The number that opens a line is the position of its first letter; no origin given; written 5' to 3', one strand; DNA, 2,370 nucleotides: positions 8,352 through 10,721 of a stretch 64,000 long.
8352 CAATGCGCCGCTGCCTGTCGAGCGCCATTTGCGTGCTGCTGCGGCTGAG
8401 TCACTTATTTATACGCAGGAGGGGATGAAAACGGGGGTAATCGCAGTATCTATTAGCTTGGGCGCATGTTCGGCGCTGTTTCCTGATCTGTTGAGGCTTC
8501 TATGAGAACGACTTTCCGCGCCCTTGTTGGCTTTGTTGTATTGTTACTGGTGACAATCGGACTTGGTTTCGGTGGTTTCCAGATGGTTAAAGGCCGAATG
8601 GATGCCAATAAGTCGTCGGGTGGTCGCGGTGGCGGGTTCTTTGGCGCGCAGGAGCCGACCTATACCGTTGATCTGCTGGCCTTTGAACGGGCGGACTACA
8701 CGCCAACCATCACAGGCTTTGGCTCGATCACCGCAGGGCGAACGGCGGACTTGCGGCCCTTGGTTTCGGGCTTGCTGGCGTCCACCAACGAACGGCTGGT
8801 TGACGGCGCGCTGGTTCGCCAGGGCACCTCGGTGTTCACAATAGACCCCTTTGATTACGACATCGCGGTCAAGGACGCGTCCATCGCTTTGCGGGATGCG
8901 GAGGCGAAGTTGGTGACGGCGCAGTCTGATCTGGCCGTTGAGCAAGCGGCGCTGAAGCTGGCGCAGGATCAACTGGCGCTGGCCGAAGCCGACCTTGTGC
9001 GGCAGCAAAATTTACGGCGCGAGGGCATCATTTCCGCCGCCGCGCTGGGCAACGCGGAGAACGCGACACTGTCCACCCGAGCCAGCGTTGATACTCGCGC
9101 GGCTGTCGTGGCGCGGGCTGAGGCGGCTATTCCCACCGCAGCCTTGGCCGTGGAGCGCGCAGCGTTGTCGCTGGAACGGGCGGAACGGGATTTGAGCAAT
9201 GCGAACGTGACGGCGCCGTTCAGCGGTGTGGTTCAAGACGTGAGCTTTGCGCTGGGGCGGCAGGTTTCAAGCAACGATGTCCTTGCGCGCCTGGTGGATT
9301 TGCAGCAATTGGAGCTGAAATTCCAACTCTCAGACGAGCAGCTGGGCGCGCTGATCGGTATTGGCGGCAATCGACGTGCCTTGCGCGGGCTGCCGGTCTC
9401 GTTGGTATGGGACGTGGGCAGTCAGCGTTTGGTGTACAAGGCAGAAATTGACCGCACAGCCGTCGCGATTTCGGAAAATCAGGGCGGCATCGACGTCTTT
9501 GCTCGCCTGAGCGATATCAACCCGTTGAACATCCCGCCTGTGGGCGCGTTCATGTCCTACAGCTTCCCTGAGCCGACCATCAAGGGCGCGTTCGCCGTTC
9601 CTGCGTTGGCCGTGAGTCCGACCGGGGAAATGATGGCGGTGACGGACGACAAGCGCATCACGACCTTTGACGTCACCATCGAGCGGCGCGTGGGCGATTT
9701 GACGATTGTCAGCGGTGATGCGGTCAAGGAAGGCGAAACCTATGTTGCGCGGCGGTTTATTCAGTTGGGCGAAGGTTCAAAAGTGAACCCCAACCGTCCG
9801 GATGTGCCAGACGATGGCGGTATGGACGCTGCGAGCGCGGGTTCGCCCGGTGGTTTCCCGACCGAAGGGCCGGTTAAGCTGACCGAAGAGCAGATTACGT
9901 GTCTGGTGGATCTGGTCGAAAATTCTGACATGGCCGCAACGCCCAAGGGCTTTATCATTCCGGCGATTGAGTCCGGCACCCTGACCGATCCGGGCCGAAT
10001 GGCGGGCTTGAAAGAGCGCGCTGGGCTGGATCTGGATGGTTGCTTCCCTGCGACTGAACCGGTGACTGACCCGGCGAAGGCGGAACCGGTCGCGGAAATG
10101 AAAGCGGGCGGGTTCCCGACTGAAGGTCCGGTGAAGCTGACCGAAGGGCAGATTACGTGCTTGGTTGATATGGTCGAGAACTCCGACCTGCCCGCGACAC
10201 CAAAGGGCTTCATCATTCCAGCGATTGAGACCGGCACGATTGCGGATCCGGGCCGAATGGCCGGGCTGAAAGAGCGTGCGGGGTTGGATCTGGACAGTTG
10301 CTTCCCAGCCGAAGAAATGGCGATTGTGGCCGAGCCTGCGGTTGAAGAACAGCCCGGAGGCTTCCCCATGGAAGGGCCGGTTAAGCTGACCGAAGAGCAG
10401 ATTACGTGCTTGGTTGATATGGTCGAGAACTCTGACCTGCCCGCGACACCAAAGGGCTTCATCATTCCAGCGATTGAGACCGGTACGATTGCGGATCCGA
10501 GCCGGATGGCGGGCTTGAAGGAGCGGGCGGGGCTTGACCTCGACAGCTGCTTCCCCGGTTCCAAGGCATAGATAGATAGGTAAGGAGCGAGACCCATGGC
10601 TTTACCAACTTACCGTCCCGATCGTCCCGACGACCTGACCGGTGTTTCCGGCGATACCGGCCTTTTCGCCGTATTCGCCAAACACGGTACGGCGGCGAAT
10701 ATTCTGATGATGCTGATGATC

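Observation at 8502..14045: RND efflux pair whose periplasmic adaptor ends in three recently duplicated ~83-aa two-Cys repeat domains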

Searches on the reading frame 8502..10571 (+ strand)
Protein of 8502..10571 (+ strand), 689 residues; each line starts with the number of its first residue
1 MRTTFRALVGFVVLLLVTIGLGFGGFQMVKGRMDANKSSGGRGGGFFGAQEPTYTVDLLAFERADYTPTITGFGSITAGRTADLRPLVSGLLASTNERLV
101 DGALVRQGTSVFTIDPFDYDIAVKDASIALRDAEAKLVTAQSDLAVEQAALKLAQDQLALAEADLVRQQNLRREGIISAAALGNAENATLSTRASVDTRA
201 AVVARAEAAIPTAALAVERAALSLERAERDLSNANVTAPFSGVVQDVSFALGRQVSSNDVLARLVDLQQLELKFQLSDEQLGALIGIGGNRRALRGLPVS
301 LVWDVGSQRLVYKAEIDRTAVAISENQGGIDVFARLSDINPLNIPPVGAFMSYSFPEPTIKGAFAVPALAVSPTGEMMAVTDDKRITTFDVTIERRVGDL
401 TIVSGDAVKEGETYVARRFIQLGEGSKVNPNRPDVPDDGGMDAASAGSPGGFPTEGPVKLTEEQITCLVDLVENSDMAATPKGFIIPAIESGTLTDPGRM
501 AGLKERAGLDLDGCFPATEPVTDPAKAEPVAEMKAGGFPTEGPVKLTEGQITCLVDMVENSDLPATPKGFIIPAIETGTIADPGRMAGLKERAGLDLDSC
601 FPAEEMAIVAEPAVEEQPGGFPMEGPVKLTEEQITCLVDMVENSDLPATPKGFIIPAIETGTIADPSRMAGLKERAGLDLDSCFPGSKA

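Call 3: search_protein_families(library=pfam, proteins=[window:8502-10571:+], max_evalue=1)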
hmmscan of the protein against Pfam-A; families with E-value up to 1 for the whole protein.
window:8502-10571:+ (689 aa): 4 families
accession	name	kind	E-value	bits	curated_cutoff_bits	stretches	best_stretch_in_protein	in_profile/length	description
PF13437.12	HlyD_3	-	2.8e-09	38.1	22.2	1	236-338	2-95/106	HlyD family secretion protein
PF16576.10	HlyD_D23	-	0.00073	19.3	30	1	202-283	78-158/214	Barrel-sandwich domain of CusB or HlyD membrane-fusion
PF14794.11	DUF4479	-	0.0011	19.2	25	0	452-476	39-63/71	Domain of unknown function (DUF4479)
PF00364.28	Biotin_lipoyl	-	0.0039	17.4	22.1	1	233-264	42-73/73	Biotin-requiring enzyme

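Call 4: search_protein_families(library=ncbifam, proteins=[window:8502-10571:+], max_evalue=1)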
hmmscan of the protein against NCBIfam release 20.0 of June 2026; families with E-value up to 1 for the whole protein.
window:8502-10571:+ (689 aa): 18 families
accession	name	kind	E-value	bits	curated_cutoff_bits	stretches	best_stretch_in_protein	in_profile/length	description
TIGR01730.1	RND_mfp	subfamily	1.3e-33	116.4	94.9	3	202-429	103-320/322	efflux RND transporter periplasmic adaptor subunit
TIGR00998.1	8a0101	subfamily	1e-17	64.1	390.8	1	78-283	39-254/334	EmrA/EmrK family multidrug efflux transporter periplasmic adaptor subunit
NF007785.0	PRK10476.1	equivalog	2.2e-14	53.1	376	1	81-268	48-243/347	multidrug transporter subunit MdtN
NF008589.1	PRK11556.1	equivalog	7.5e-13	48.1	391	2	147-429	125-386/392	MdtA/MuxA family multidrug efflux RND transporter periplasmic adaptor subunit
NF011715.0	PRK15136.1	equivalog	1.9e-09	36.6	563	1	101-284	79-266/390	multidrug efflux MFS transporter periplasmic adaptor subunit EmrA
NF002939.0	PRK03598.1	equivalog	7.6e-07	28.6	393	1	80-246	43-217/332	secretion protein HlyD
NF007362.0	PRK09859.1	equivalog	4.7e-06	26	738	2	81-189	61-164/385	multidrug transporter subunit MdtE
NF008606.0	PRK11578.1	equivalog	7.2e-06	25.4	342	1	52-255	32-205/371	macrolide transporter subunit MacA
NF007132.1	PRK09578.1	equivalog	1.6e-05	23.9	512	1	73-142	57-124/396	MexX/AxyX family multidrug efflux RND transporter periplasmic adaptor subunit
TIGR00999.1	8a0102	subfamily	3e-05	23.3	319.3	1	143-280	21-139/271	CzcB/NccB family metal efflux transporter periplasmic adaptor subunit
NF033138.2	RND-peri-MexC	equivalog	4.7e-05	22.7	625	1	50-198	32-164/375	MexC family multidrug efflux RND transporter periplasmic adaptor subunit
NF045904.1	RND-peri-MexE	equivalog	5.5e-05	22.2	714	1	75-143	57-123/390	multidrug efflux RND transporter periplasmic adaptor subunit MexE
TIGR02971.1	heterocyst_DevB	subfamily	7e-05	22.4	129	1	127-261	82-232/327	ABC exporter membrane fusion protein, DevB family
NF000272.2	OqxA_adapt_sub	exception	0.00024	20.2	835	1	74-143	60-127/391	multidrug efflux RND transporter periplasmic adaptor subunit OqxA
NF045680.1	DiMtlExpIhpB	equivalog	0.023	13.7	450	1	184-271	47-136/326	divalent metal ion exporter adaptor subunit IhpB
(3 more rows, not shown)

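Call 12: find_homologous_proteins(query=window:8502-10568:+, max_evalue=1e-20)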
Query window:8502-10568:+ (689 aa): 25 proteins with E <= 1e-20 among 8000 candidates.
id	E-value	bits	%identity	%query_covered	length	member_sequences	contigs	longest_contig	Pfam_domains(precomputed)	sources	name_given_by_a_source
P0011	0.0e+0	1491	100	100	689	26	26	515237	PF25917.1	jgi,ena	-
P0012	0.0e+0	1382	92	100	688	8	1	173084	PF25917.1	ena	-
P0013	0.0e+0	1124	74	100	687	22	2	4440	-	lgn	-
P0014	0.0e+0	1065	72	100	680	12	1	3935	-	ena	-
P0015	0.0e+0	1058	80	87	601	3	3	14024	PF25917.1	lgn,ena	-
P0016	0.0e+0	1039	78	87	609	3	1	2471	-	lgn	-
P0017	1.2e-297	1007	76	87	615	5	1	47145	PF25917.1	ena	-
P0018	2.7e-294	996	79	84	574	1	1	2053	PF25917.1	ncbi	ncbi:MAG: efflux RND transporter periplasmic adaptor subunit, partial [Alphaproteobacteria bacterium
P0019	9.6e-289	978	66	100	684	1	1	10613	PF25917.1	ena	-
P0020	3.5e-280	949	65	100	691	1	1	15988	PF25917.1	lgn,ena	-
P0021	8.9e-276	935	64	100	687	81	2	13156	-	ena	-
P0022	1.3e-273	928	64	100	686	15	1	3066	-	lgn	-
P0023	8.6e-220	750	60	87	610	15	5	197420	PF25917.1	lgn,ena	-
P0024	1.9e-134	468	62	54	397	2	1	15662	-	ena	-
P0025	4.6e-50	189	34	57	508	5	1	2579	PF25917.1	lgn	-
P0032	1.3e-39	154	33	55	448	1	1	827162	PF25917.1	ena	-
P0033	7.1e-39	152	30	67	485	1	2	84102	PF25917.1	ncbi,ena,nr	ncbi:MAG TPA: efflux transporter periplasmic adaptor subunit [Octadecabacter sp.]|nr:efflux transpor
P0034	3.5e-38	150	32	53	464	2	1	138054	PF25917.1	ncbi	ncbi:MAG: efflux RND transporter periplasmic adaptor subunit [Pseudomonadota bacterium]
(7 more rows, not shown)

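Call 23: find_related_loci(query=A2, collection=genome_contigs, flank=6000)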
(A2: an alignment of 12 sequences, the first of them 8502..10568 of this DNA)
Query A2 (689 aa) in genome_contigs; peptide patterns used: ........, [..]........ (x = any residue, [..] = any of these).
268 stretches matched a pattern; 12 encode a relative of the query (tblastn E <= 1e-3); 10 distinct loci.
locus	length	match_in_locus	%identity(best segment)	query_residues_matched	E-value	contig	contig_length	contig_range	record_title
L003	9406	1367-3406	72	1-689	0e+0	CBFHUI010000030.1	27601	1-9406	MAG: Alphaproteobacteria bacterium isolate Co_bin_201_indstr genome assembly, contig: Co_bin_201_indstr_c30, whole genom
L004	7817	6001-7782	79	5-685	0e+0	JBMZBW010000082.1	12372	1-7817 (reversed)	MAG: Alphaproteobacteria bacterium isolate ME_XS_2203_2_bin_39 ME_XS_2203_2_bin_39_88, whole genome shotgun sequence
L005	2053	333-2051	79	1-684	0e+0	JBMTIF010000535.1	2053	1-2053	MAG: Alphaproteobacteria bacterium isolate CJ_V8_S13_100percent_par_CJ_V8_S13_metabat.78_sub NODE_75283_length_2053_cov_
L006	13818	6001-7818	60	1-687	0e+0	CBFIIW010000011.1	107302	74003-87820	MAG: Alphaproteobacteria bacterium isolate Co_bin_828_indstr genome assembly, contig: Co_bin_828_indstr_c11, whole genom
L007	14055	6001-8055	63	1-688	0e+0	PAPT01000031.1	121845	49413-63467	MAG: Geminicoccus sp. isolate SP156 MHASMcontig_689500, whole genome shotgun sequence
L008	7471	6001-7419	66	1-476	0e+0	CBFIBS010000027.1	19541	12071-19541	MAG: Alphaproteobacteria bacterium isolate Co_bin_450_strict genome assembly, contig: Co_bin_450_strict_c29, whole genom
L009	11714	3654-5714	74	1-689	0e+0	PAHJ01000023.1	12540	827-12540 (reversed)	MAG: Geminicoccus sp. isolate MED756 MHASMcontig_645172, whole genome shotgun sequence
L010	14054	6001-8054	51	1-689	0e+0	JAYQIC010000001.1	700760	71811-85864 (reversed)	MAG: Rhodospirillaceae bacterium isolate SD4487_NP_metabta_bins_sens.tsv.314 contig_30149_pilon, whole genome shotgun se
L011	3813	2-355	71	449-689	1e-44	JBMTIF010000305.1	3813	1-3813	MAG: Alphaproteobacteria bacterium isolate CJ_V8_S13_100percent_par_CJ_V8_S13_metabat.78_sub NODE_28392_length_3813_cov_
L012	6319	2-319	66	450-687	3e-33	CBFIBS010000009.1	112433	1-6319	MAG: Alphaproteobacteria bacterium isolate Co_bin_450_strict genome assembly, contig: Co_bin_450_strict_c9, whole genome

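Call 34: find_encoding_contigs(protein=P0033, flank=8000, max_places=3)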
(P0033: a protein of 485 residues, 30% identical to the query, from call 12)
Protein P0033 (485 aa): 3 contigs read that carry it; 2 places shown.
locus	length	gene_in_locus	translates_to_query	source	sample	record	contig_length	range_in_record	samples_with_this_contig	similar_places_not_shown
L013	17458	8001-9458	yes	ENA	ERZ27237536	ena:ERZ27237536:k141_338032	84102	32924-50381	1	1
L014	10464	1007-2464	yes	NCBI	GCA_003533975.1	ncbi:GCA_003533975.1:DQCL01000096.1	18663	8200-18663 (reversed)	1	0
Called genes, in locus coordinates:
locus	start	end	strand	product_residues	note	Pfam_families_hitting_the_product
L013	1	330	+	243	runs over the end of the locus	PF20260:PUA_4, PF04452:Methyltrans_RNA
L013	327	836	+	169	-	-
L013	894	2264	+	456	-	PF04107:GCS2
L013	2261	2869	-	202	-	PF02660:G3P_acyltransf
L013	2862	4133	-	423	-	PF01979:Amidohydro_1, PF12890:DHOase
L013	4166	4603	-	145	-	-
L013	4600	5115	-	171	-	-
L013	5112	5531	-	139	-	-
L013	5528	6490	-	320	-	PF02729:OTCace_N, PF00185:OTCace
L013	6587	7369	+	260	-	PF03167:UDG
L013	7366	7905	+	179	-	PF00994:MoCF_biosynth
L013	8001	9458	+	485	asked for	PF25917:BSH_RND (weak)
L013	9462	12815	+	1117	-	PF00873:ACR_tran, PF02355:SecD_SecF_C (weak)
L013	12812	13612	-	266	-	PF11412:DsbD_N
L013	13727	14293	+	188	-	PF02622:DUF179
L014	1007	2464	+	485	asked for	PF25917:BSH_RND (weak)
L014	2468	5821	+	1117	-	PF00873:ACR_tran, PF02355:SecD_SecF_C (weak)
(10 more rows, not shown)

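Call 35: find_encoding_contigs(protein=P0011, flank=3000, max_places=10)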
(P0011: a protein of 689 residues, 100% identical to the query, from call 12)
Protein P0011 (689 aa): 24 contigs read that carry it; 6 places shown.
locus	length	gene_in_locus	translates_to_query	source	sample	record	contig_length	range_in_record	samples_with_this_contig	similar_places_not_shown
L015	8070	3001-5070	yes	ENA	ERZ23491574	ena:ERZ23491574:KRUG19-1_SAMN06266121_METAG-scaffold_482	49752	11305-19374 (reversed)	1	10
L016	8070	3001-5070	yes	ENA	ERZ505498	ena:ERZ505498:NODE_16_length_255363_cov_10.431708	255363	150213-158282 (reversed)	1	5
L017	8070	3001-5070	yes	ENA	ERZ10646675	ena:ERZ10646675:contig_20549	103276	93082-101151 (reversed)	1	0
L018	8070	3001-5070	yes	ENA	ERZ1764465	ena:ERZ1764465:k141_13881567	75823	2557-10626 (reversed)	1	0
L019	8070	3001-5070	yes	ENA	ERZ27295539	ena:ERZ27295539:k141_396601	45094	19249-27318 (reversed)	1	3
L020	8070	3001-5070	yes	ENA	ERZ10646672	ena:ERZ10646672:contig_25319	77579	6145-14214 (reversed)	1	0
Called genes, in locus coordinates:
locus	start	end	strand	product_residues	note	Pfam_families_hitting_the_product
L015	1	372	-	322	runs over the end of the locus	PF00108:Thiolase_N, PF08392:FAE1_CUT1_RppA (faint), PF08545:ACP_syn_III, PF08541:ACP_syn_III_C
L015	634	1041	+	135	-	PF11731:Cdd1 (faint), PF14520:HHH_5 (faint), PF14229:DUF4332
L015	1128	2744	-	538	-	PF01935:DUF87, PF05872:HerA_C, PF12846:AAA_10 (faint)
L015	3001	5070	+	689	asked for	PF25917:BSH_RND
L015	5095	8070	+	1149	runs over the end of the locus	PF00873:ACR_tran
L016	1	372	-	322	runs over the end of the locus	PF00108:Thiolase_N, PF08392:FAE1_CUT1_RppA (faint), PF08545:ACP_syn_III, PF08541:ACP_syn_III_C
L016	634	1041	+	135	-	PF11731:Cdd1 (faint), PF14520:HHH_5 (faint), PF14229:DUF4332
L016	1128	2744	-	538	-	PF01935:DUF87, PF05872:HerA_C, PF12846:AAA_10 (faint)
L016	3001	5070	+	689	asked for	PF25917:BSH_RND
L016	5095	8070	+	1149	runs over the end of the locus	PF00873:ACR_tran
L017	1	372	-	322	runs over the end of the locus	PF00108:Thiolase_N, PF08392:FAE1_CUT1_RppA (faint), PF08545:ACP_syn_III, PF08541:ACP_syn_III_C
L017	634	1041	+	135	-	PF11731:Cdd1 (faint), PF14520:HHH_5 (faint), PF14229:DUF4332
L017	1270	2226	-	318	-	PF05872:HerA_C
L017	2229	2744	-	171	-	PF01935:DUF87, PF05872:HerA_C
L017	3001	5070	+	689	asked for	PF25917:BSH_RND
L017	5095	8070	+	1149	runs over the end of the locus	PF00873:ACR_tran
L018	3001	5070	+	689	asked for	PF25917:BSH_RND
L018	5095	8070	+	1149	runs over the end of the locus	PF00873:ACR_tran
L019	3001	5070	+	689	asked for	PF25917:BSH_RND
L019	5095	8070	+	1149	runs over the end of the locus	PF00873:ACR_tran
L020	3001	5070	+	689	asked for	PF25917:BSH_RND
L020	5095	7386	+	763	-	PF00873:ACR_tran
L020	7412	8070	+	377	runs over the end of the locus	PF00873:ACR_tran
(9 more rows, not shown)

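Call 37: search_solved_structures(query=window:8502-10568:+, max_evalue=0.01)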
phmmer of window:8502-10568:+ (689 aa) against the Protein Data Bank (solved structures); distinct sequences matched with E-value up to 0.01: 8.
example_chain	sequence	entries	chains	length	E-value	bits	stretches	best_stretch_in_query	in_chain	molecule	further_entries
9j3d_D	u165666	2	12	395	0.00013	23.9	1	51-145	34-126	RND efflux system, MexC-like protein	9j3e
4l8j_A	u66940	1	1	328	0.00036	22.4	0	194-429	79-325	Putative efflux transporter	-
8zal_A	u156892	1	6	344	0.00037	22.4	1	102-274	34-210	Multidrug export protein EmrA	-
8zar_A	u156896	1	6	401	0.00067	21.5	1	102-273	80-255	Multidrug export protein EmrA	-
2f1m_A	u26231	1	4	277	0.00082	21.2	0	74-141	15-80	Acriflavine resistance protein A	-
4dk0_A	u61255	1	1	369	0.0019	20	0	151-280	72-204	Putative MacA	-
4dk1_A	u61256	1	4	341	0.0057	18.4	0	207-280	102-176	Putative MacA, Multidrug resistance protein mexA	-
9qgy_G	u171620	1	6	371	0.0097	17.7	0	52-253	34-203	Macrolide export protein MacA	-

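Call 51: find_encoding_contigs(protein=P0032, flank=6000, max_places=1)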
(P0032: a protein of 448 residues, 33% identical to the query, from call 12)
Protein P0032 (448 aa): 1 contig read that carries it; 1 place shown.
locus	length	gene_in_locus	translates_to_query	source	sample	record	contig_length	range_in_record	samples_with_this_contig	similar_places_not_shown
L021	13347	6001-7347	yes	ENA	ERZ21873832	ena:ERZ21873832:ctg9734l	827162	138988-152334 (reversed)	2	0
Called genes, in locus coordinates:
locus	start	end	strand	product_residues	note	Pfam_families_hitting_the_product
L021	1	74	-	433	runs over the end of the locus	PF00463:ICL, PF13714:PEP_mutase, PF00463:ICL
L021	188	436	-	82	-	-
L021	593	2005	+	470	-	PF01381:HTH_3, PF12844:HTH_19, PF13443:HTH_26, PF13560:HTH_31, PF06114:Peptidase_M78, PF09856:ScfRs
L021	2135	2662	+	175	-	PF03358:FMN_red (weak)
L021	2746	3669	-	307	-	PF13936:HTH_38 (weak)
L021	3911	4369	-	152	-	PF02639:DUF188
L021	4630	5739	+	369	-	PF07470:Glyco_hydro_88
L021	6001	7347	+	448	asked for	PF25917:BSH_RND (weak)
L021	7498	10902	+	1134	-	PF00873:ACR_tran, PF02355:SecD_SecF_C (faint)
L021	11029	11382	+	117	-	PF24034:DUF7343 (faint), PF01022:HTH_5, PF12802:MarR_2 (weak), PF01978:TrmB (weak)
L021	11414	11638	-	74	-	PF01206:TusA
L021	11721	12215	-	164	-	PF13686:DrsE_2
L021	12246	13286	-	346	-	PF03601:Cons_hypoth698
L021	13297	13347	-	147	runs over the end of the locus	PF01597:GCV_H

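Call 52: find_encoding_contigs(protein=P0034, flank=6000, max_places=1)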
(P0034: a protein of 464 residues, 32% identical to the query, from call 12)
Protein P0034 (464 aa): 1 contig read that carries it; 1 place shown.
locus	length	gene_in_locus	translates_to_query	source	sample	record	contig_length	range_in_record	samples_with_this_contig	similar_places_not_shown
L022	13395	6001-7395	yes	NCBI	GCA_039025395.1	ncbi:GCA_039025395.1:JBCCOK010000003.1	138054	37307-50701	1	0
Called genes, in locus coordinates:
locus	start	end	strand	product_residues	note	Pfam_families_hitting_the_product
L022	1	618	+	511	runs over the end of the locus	PF01970:TctA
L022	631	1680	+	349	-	PF05145:AbrB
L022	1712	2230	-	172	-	PF07750:GcrA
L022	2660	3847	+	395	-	PF00202:Aminotran_3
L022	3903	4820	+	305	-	PF02729:OTCace_N, PF00185:OTCace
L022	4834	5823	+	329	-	PF01430:HSP33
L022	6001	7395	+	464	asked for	PF25917:BSH_RND (weak)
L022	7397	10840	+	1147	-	PF00873:ACR_tran, PF03176:MMPL, PF02355:SecD_SecF_C (weak)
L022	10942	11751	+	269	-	PF03476:MOSC_N (weak), PF03473:MOSC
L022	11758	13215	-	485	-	PF02386:TrkH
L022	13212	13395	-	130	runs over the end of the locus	PF04379:DUF525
